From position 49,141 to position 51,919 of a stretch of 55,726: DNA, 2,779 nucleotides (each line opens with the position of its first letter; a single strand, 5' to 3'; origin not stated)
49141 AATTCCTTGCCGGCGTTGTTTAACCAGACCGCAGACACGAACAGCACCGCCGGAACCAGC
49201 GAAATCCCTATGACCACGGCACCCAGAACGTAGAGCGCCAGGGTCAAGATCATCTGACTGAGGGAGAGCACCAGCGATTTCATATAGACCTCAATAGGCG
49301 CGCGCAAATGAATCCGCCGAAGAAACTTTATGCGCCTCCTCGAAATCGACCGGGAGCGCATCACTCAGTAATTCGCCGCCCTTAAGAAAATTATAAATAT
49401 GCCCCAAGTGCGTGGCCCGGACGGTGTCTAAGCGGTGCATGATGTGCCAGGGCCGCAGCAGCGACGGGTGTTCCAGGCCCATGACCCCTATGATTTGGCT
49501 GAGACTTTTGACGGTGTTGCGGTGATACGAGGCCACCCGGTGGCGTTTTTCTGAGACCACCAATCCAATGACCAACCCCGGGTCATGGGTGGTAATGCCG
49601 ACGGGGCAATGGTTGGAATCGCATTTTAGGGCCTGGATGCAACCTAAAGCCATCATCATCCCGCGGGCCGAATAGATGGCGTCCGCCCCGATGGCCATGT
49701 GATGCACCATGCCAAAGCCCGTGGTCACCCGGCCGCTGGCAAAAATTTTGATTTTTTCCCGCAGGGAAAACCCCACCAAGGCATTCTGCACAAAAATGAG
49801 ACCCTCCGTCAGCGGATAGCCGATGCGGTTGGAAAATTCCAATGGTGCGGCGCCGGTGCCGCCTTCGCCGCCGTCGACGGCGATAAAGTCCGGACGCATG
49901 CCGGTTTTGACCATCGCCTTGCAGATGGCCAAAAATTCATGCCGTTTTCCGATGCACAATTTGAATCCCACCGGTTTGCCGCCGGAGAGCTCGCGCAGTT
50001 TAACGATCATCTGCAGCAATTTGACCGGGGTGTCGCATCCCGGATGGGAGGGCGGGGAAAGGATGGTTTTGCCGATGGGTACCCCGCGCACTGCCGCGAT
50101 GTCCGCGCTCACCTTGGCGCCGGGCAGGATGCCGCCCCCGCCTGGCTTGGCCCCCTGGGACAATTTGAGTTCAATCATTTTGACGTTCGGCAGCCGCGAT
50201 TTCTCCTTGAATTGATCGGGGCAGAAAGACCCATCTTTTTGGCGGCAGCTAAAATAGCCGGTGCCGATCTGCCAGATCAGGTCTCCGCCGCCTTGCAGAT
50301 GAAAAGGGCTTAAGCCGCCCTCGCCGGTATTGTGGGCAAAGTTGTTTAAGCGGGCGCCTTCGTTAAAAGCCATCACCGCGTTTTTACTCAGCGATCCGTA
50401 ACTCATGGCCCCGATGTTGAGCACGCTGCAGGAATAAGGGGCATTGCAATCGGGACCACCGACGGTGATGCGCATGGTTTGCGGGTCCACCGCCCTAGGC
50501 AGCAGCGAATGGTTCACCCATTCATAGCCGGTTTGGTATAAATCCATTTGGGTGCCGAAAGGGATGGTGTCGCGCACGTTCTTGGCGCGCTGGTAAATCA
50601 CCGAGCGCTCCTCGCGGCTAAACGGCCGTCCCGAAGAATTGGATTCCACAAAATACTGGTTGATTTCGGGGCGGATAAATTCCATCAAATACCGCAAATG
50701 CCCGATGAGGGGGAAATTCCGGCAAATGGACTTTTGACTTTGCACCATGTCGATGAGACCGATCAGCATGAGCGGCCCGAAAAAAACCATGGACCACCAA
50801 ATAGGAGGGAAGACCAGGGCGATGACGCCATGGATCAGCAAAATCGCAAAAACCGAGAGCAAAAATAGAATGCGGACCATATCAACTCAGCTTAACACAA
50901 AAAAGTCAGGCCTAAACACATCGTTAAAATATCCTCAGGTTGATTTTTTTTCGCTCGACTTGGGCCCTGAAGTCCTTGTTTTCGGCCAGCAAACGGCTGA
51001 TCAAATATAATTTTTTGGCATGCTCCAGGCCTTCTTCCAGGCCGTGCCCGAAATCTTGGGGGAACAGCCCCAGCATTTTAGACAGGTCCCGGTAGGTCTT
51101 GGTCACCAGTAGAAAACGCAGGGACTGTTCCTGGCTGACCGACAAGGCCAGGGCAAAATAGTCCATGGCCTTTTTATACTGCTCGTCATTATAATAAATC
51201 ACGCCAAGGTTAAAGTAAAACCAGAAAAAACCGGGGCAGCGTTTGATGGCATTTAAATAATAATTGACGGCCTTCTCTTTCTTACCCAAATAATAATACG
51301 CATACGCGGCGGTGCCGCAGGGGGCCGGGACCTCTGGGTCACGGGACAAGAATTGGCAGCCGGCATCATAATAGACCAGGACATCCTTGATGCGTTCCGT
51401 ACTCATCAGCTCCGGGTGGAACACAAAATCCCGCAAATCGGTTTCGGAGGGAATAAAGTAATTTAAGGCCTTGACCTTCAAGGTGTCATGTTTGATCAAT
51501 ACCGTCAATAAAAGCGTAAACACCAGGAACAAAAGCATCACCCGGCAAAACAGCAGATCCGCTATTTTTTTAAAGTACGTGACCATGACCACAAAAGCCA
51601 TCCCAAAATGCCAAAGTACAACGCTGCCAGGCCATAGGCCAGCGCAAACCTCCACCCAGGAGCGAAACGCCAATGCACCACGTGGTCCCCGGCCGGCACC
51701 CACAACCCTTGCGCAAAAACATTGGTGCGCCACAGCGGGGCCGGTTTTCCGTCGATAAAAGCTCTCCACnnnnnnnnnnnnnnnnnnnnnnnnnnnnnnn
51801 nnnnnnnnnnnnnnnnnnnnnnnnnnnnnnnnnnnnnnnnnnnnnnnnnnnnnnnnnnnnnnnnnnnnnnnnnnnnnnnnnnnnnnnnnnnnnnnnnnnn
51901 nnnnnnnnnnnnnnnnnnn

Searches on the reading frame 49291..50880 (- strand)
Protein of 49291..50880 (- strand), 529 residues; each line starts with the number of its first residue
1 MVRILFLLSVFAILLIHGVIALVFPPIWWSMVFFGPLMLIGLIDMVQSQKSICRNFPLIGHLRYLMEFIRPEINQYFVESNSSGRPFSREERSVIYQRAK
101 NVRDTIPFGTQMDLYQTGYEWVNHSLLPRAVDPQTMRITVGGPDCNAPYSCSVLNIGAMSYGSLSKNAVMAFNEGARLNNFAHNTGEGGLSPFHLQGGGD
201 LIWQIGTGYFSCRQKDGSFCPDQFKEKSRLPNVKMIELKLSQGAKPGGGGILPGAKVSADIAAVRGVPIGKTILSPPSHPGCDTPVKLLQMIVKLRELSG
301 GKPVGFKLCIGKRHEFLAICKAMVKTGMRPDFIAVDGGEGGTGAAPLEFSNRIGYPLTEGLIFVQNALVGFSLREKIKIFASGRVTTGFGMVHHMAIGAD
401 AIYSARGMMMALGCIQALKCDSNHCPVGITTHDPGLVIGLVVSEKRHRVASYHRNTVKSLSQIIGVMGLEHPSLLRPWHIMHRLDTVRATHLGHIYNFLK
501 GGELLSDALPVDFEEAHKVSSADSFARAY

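Call 59: search_protein_families(library=pfam, proteins=[window:49291-50880:-], max_evalue=0.001)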
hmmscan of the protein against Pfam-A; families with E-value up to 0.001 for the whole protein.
window:49291-50880:- (529 aa): 1 family
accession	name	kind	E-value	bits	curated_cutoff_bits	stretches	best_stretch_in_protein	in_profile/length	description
PF01645.23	Glu_synthase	-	2.3e-79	267.7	20.4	1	154-469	69-368/369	Conserved region in glutamate synthase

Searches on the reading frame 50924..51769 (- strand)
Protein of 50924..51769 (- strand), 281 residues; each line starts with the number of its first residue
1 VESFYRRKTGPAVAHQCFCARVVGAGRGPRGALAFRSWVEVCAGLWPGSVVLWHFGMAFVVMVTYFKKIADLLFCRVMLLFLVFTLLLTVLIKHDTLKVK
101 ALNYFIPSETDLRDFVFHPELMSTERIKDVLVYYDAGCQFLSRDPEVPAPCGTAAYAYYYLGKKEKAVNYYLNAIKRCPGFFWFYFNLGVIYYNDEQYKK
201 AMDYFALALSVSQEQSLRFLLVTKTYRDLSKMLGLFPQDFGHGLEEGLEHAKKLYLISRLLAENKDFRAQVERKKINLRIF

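Call 59: search_protein_families(library=pfam, proteins=[window:50924-51769:-], max_evalue=0.001)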
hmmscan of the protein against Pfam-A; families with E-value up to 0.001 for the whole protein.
window:50924-51769:- (281 aa): 11 families
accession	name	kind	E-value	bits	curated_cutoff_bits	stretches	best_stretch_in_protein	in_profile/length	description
PF07719.23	TPR_2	-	7.5e-10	38.6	27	2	184-210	3-29/34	Tetratricopeptide repeat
PF00515.34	TPR_1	-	1.4e-09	37.8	27.8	1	184-211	3-30/34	Tetratricopeptide repeat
PF13181.12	TPR_8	-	6.8e-09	35.6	25.7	1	185-213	4-32/34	Tetratricopeptide repeat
PF13414.12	TPR_11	-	6.7e-07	29.3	26.8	1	156-194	2-40/42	TPR repeat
PF13431.12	TPR_17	-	1.2e-06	28.7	24.4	1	170-201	1-32/34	Tetratricopeptide repeat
PF13432.12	TPR_16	-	4.8e-06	27.4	32.7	1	154-209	3-58/65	Tetratricopeptide repeat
PF13374.12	TPR_10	-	1.9e-05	25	27.5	0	187-213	7-33/42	Tetratricopeptide repeat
PF13428.12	TPR_14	-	7.1e-05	23.6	23.5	0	154-189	7-42/44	Tetratricopeptide repeat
PF13176.12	TPR_7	-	0.00013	22.2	27.9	0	186-213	3-30/36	Tetratricopeptide repeat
PF13174.12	TPR_6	-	0.00037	21.4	26.3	0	155-179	7-31/33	Tetratricopeptide repeat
PF22860.2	DUF7017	-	0.00079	19.9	27.5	0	155-217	8-69/141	Domain of unknown function (DUF7017)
